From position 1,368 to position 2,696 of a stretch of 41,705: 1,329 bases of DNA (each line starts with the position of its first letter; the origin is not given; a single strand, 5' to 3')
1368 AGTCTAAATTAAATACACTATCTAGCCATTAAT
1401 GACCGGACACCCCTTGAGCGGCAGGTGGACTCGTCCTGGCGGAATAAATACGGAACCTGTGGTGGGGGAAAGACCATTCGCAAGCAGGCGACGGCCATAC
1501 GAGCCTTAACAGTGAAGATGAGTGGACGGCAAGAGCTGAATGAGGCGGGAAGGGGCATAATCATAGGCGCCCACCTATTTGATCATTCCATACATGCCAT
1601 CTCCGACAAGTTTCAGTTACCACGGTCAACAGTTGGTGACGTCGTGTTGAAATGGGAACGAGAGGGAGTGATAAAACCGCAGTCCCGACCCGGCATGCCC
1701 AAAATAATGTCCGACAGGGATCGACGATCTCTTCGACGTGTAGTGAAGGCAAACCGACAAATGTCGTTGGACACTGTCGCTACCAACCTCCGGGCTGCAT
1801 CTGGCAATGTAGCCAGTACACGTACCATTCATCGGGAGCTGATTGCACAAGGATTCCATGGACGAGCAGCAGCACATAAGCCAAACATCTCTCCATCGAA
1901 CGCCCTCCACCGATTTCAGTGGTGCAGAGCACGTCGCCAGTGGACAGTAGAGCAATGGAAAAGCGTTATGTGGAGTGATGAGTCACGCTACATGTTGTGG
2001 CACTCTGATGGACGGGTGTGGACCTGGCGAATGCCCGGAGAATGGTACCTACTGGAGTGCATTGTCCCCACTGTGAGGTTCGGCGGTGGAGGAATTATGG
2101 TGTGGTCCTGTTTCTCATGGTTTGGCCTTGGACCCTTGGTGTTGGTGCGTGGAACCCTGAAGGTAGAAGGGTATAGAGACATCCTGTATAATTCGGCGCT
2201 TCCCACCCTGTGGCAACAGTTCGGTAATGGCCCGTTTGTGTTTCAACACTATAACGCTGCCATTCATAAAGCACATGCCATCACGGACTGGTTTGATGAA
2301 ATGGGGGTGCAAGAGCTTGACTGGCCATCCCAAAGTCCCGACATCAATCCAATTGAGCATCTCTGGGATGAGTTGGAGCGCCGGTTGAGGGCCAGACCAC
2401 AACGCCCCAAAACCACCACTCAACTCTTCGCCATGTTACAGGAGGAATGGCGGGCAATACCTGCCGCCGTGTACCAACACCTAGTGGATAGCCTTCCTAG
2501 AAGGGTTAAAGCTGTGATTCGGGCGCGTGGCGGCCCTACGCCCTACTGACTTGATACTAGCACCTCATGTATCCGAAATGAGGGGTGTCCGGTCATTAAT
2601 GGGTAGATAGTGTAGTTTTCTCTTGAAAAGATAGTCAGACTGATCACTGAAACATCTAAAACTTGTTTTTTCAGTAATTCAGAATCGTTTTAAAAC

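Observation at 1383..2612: Young GC-rich Tc1 element with an intact ORF but a point-inactivated catalytic residue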

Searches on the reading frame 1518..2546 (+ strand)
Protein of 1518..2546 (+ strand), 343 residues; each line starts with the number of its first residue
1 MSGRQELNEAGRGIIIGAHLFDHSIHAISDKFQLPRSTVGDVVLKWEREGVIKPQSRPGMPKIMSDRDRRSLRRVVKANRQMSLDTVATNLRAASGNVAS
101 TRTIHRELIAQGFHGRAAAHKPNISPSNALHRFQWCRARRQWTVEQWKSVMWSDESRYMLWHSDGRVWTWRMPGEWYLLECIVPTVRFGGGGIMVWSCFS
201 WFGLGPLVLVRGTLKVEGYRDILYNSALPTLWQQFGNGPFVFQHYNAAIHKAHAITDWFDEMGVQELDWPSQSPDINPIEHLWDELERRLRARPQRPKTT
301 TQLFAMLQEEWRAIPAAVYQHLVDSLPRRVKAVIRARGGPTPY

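Call 7: search_protein_families(library=pfam, proteins=[window:1518-2546:+], max_evalue=0.01)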
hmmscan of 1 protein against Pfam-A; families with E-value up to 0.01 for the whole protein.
window:1518-2546:+ (343 aa): 4 families
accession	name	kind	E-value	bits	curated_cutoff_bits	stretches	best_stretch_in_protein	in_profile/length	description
PF01498.24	HTH_Tnp_Tc3_2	-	1.4e-13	51.3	31.5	1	69-139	1-70/72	Transposase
PF13358.12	DDE_3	-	8e-08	32.7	28.6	1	246-293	87-137/146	DDE superfamily endonuclease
PF13565.12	HTH_32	-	1e-05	26.4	33.7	1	38-107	1-72/73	Homeodomain-like domain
PF25787.1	HTH_SB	-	0.00019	21.5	43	1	5-49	5-49/53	Sleeping Beauty transposase HTH domain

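Call 8: search_solved_structures(query=window:1518-2546:+, max_evalue=0.01, show_alignments=3)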
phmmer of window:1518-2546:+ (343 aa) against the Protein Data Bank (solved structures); distinct sequences matched with E-value up to 0.01: 1.
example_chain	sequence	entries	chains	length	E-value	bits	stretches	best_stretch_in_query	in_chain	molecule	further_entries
5cr4_A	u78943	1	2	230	2e-42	148.7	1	114-343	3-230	Sleeping Beauty transposase, SB100X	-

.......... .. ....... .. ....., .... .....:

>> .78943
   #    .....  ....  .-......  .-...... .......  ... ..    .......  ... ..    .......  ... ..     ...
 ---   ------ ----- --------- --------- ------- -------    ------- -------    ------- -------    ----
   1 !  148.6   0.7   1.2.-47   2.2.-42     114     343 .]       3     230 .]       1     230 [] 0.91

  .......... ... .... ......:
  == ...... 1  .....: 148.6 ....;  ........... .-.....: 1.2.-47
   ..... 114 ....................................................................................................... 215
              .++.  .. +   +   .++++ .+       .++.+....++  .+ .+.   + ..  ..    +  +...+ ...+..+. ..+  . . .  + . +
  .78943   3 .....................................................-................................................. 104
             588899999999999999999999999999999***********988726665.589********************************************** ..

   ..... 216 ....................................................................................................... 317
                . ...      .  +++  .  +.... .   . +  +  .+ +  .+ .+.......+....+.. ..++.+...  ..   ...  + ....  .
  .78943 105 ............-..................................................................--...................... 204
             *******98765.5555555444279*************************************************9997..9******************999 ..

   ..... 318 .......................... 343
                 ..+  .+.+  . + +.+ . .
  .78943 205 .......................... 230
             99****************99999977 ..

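Call 12: find_homologous_proteins(query=window:1518-2546:+, max_evalue=1e-20)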
Query window:1518-2546:+ (343 aa): 190 proteins with E <= 1e-20 among 1993 candidates; the best 120 are listed.
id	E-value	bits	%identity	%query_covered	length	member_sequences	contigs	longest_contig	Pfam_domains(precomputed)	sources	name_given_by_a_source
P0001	9.2e-181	619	76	100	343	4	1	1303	PF25787.2,PF13518.13,PF01498.25,PF13565.13,PF13358.13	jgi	jgi:transposase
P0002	5.7e-162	557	69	100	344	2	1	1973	PF25787.2,PF13384.13,PF13518.13,PF01498.25,PF13565.13,PF13358.13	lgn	-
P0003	1.9e-158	545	67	100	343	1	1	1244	PF25787.2,PF13518.13,PF01498.25,PF13565.13,PF13358.13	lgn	-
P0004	2.5e-156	538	66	100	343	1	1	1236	PF25787.2,PF01498.25,PF13565.13,PF13358.13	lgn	-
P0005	7.4e-151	520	64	100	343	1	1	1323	PF25787.2,PF01498.25,PF13358.13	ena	-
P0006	2.5e-150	519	65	96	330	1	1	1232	PF25787.2,PF13518.13,PF01498.25,PF13358.13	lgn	-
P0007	1.1e-147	510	63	99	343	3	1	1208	PF25787.2,PF01498.25,PF13358.13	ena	-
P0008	3.4e-142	492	60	100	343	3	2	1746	PF25787.2,PF13384.13,PF01498.25,PF13565.13,PF13358.13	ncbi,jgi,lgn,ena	jgi:transposase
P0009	2.0e-141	489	60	100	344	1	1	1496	PF25787.2,PF13384.13,PF13551.13,PF01498.25,PF13565.13,PF13358.13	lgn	-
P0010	4.4e-137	475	59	100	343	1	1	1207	PF25787.2,PF13384.13,PF01498.25,PF13565.13,PF13358.13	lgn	-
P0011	6.5e-135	468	69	84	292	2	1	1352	PF01498.25,PF13358.13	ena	-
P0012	1.7e-131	457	57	100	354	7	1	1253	PF25787.2,PF13384.13,PF13518.13,PF01498.25,PF13565.13,PF13358.13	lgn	-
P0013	3.7e-131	455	56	100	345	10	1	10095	PF25787.2,PF01498.25,PF13358.13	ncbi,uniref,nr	ncbi:Transposable element Tcb1 transposase [Araneus ventricosus]|uniref:Transposable element Tcb1 tr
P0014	6.1e-131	455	57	100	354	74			PF25787.2,PF13384.13,PF13518.13,PF01498.25,PF13565.13,PF13358.13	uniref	uniref:Tc1-like transposase DDE domain-containing protein n=1 Tax=Cyprinodon variegatus TaxID=28743 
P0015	3.6e-130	452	57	100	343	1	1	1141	PF25787.2,PF01498.25,PF13565.13,PF13358.13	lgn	-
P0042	2.1e-95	338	91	49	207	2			PF25787.2,PF13518.13,PF01498.25,PF13565.13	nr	nr:uncharacterized protein LOC122270693 [Parasteatoda tepidariorum]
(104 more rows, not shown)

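Call 14: find_encoding_contigs(protein=window:1518-2546:+, flank=3000, max_places=10)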
Protein window:1518-2546:+ (343 aa): no gene with exactly this product is on record in the collection.

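Call 15: find_encoding_contigs(protein=P0042, flank=3000, max_places=10)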
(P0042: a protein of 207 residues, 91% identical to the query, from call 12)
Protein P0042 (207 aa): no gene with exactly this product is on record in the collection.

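Call 16: find_encoding_contigs(protein=P0001, flank=3000, max_places=5)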
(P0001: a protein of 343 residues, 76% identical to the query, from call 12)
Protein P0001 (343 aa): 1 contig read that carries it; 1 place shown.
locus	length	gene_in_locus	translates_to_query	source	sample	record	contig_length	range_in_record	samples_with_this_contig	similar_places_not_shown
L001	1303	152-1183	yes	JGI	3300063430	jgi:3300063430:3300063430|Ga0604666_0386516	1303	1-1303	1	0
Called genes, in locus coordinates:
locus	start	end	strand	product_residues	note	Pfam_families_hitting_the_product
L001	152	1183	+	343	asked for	PF25787:HTH_SB, PF13518:HTH_28 (weak), PF13565:HTH_32 (weak), PF01498:HTH_Tnp_Tc3_2, PF13358:DDE_3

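Call 17: find_encoding_contigs(protein=P0002, flank=3000, max_places=5)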
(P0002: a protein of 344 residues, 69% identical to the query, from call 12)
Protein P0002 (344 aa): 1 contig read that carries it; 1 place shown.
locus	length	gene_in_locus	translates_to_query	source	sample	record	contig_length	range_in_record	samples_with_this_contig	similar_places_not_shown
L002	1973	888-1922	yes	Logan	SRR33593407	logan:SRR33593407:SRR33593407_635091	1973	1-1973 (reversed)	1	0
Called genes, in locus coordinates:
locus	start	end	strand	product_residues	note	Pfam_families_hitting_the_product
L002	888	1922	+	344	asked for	PF13384:HTH_23 (weak), PF25787:HTH_SB (weak), PF13518:HTH_28 (weak), PF13565:HTH_32, PF01498:HTH_Tnp_Tc3_2, PF13358:DDE_3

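Call 18: find_encoding_contigs(protein=P0013, flank=3000, max_places=5)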
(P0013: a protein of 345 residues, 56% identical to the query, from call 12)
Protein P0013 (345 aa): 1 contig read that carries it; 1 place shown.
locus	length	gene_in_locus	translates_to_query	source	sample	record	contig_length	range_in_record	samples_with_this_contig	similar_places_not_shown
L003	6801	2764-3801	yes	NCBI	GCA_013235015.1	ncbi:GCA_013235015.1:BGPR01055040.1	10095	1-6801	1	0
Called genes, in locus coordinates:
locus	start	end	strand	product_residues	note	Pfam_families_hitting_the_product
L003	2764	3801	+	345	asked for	PF25787:HTH_SB, PF01498:HTH_Tnp_Tc3_2, PF13358:DDE_3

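Call 21: find_related_loci(query=window:1518-2546:+, collection=metagenome_contigs, flank=1500)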
Query window:1518-2546:+ (343 aa) in metagenome_contigs; peptide patterns used: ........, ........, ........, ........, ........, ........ (x = any residue, [..] = any of these).
52 stretches matched a pattern; 6 encode a relative of the query (tblastn E <= 1e-3); 6 distinct loci.
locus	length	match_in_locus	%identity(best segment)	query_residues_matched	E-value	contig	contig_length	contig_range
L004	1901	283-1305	45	4-343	1e-99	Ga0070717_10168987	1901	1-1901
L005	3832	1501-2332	88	1-343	2e-93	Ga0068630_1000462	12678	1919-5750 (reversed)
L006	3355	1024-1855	88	1-343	1e-93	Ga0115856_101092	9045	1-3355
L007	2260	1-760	89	88-341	4e-125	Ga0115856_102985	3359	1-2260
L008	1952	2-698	89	109-341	1e-115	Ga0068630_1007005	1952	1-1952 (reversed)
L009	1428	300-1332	43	1-343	3e-76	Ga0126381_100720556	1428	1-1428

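Call 22: find_related_loci(query=window:1518-2546:+, collection=genome_contigs, flank=1500)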
Query window:1518-2546:+ (343 aa) in genome_contigs; peptide patterns used: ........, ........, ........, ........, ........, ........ (x = any residue, [..] = any of these).
21 stretches matched a pattern, but none encodes a relative of the query by tblastn (E <= 1e-3).

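Call 23: find_related_loci(query=window:1518-2546:+, collection=viral_contigs, flank=1500)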
Query window:1518-2546:+ (343 aa) in viral_contigs; peptide patterns used: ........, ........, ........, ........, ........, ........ (x = any residue, [..] = any of these).
1 stretches matched a pattern, but none encodes a relative of the query by tblastn (E <= 1e-3).

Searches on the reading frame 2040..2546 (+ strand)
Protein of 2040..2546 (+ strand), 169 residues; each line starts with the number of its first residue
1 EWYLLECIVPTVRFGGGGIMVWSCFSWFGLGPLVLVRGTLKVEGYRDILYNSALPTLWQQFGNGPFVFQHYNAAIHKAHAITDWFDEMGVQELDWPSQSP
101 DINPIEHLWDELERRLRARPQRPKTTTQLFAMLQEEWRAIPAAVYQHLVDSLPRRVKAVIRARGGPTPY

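Call 42: find_homologous_proteins(query=window:2040-2546:+, max_evalue=1e-40)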
Query window:2040-2546:+ (169 aa): 161 proteins with E <= 1e-40 among 487 candidates; the best 120 are listed.
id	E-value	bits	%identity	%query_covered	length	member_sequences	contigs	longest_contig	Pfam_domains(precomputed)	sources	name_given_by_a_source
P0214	2.1e-92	326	88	95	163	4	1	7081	PF13358.13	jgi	-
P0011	3.5e-75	270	69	100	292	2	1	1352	PF01498.25,PF13358.13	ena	-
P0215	8.4e-75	269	68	100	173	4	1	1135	PF13358.13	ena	-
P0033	4.2e-71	257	67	100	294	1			PF13358.13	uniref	uniref:Tc1-like transposase DDE domain-containing protein n=1 Tax=Cynoglossus semilaevis TaxID=24444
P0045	1.4e-70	255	67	99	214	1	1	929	PF13358.13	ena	-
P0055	7.2e-70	253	63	100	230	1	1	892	PF13358.13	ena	-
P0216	5.1e-66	240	65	97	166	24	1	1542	PF13358.13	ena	-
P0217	1.2e-65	239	63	99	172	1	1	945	PF13358.13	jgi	jgi:hypothetical protein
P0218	2.0e-65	238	63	98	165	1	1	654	PF13358.13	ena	-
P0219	2.9e-65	238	62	100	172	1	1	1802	PF13358.13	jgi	jgi:hypothetical protein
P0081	8.2e-65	236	61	97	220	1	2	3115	PF13358.13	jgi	jgi:hypothetical protein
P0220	9.4e-65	236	60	100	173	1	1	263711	PF13358.13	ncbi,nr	ncbi:transposable element Tcb1 transposase [Trichonephila clavipes]|nr:transposable element Tcb1 tra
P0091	4.1e-63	231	58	100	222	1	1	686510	PF13358.13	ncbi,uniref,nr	ncbi:transposable element Tcb1 transposase [Trichonephila clavipes]|uniref:Transposable element Tcb1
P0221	1.9e-62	228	62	92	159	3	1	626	PF13358.13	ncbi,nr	ncbi:transposase, partial [Salmonella enterica subsp. enterica serovar Derby]|nr:transposase [Salmon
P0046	7.7e-62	226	61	100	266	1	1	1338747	PF13358.13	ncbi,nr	ncbi:transposable element Tc1 transposase [Trichonephila clavipes]|nr:transposable element Tc1 trans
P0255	1.3e-51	193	88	60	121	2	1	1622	PF13358.13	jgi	-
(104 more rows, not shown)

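Call 43: find_encoding_contigs(protein=P0214, flank=4000, max_places=10)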
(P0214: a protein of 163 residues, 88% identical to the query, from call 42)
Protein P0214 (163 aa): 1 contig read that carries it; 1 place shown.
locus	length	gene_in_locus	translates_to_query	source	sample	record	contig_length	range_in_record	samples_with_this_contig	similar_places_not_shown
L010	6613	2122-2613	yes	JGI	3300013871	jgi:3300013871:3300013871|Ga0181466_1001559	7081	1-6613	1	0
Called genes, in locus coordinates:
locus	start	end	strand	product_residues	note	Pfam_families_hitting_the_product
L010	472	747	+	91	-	-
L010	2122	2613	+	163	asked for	PF13358:DDE_3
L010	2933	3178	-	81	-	-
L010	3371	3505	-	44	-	-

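Call 44: find_encoding_contigs(protein=P0255, flank=4000, max_places=10)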
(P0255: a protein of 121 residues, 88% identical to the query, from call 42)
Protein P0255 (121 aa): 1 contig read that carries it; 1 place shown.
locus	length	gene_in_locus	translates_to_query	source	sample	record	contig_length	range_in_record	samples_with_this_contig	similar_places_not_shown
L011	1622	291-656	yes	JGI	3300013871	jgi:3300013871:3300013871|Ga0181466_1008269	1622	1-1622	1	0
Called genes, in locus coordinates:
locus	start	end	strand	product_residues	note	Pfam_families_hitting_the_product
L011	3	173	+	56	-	?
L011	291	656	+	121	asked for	PF13358:DDE_3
